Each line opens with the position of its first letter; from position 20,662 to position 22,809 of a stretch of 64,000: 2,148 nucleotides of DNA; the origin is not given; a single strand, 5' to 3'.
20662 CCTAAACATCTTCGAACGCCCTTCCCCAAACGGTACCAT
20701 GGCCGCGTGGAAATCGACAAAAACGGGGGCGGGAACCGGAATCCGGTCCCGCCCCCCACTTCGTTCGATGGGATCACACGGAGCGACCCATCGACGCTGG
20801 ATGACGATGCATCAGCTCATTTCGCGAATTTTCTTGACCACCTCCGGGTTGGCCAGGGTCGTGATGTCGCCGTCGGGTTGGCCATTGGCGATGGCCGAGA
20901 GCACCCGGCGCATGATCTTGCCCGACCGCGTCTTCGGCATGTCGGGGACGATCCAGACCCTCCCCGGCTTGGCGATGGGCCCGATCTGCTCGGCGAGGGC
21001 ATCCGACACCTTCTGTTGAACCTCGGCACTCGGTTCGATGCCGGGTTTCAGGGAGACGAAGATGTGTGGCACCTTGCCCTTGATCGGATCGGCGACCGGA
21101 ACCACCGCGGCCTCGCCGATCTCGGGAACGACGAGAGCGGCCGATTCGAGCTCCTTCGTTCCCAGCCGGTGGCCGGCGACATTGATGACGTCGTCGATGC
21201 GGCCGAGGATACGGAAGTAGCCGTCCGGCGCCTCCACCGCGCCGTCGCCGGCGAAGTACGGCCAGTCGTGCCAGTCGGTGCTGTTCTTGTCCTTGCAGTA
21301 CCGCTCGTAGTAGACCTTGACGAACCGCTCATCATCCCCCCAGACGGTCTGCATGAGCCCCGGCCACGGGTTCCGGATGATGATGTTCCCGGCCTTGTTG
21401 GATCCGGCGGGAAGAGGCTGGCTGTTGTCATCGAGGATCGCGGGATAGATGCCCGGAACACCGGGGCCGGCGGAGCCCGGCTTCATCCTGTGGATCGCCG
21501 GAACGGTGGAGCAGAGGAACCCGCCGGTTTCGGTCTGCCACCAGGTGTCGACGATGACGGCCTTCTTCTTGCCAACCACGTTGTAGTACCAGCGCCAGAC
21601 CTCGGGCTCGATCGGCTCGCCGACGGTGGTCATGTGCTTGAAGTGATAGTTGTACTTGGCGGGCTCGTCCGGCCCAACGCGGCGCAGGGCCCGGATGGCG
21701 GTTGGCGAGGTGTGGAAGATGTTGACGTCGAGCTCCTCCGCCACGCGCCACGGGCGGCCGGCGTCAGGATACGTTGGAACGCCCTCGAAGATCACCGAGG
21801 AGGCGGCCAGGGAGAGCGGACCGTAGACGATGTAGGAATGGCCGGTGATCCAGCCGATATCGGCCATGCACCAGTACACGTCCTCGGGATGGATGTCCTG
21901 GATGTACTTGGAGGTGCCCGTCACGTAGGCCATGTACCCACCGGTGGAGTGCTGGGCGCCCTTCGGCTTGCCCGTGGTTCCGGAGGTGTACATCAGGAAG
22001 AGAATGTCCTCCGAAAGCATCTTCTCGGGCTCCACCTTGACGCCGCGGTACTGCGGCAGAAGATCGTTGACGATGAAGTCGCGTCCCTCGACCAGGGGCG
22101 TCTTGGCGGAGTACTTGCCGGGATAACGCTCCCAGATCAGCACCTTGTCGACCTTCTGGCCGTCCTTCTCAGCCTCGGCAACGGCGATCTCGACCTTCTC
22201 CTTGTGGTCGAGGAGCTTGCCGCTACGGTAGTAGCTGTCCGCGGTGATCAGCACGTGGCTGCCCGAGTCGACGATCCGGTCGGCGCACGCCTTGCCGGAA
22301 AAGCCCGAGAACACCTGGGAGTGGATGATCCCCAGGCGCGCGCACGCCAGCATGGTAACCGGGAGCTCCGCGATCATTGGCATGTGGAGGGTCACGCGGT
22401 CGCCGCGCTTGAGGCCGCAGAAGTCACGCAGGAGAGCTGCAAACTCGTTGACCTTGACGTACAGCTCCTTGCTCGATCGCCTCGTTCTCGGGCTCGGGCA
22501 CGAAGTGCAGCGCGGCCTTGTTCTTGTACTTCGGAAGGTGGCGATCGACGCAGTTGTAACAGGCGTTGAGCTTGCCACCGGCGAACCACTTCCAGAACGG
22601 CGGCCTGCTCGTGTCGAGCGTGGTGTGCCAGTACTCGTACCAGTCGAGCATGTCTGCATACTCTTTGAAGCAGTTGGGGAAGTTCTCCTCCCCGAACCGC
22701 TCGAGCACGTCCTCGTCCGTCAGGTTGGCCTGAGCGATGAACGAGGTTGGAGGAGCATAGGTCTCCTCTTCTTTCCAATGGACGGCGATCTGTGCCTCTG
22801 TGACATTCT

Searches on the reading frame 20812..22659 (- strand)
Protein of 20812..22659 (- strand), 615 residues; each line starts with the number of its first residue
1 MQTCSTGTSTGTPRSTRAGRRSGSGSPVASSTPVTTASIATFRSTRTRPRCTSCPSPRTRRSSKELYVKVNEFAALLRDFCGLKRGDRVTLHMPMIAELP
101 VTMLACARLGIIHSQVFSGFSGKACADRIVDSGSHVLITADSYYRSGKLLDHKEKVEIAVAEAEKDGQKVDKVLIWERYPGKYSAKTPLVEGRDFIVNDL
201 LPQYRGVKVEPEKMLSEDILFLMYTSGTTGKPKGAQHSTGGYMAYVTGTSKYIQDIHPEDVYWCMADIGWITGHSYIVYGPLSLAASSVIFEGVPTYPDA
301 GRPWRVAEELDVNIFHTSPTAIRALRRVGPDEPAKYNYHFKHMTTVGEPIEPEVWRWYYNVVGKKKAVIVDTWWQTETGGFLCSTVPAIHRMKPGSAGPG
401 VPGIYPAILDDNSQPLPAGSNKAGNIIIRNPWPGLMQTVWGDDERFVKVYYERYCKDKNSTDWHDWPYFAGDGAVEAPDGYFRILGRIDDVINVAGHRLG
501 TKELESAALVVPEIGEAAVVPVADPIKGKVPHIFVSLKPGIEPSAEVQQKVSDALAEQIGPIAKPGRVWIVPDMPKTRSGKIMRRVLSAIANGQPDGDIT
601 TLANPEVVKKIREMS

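Call 31: search_protein_families(library=pfam, proteins=[window:20812-22659:-], max_evalue=0.0001)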
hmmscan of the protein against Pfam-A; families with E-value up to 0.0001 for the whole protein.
window:20812-22659:- (615 aa): 2 families
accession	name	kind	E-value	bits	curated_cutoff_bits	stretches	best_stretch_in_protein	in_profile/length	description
PF00501.34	AMP-binding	-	1.9e-72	244.7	29.9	1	57-437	18-381/384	AMP-binding enzyme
PF13193.12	AMP-binding_C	-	9.9e-20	71.7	24.5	1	503-581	1-76/76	AMP-binding enzyme C-terminal domain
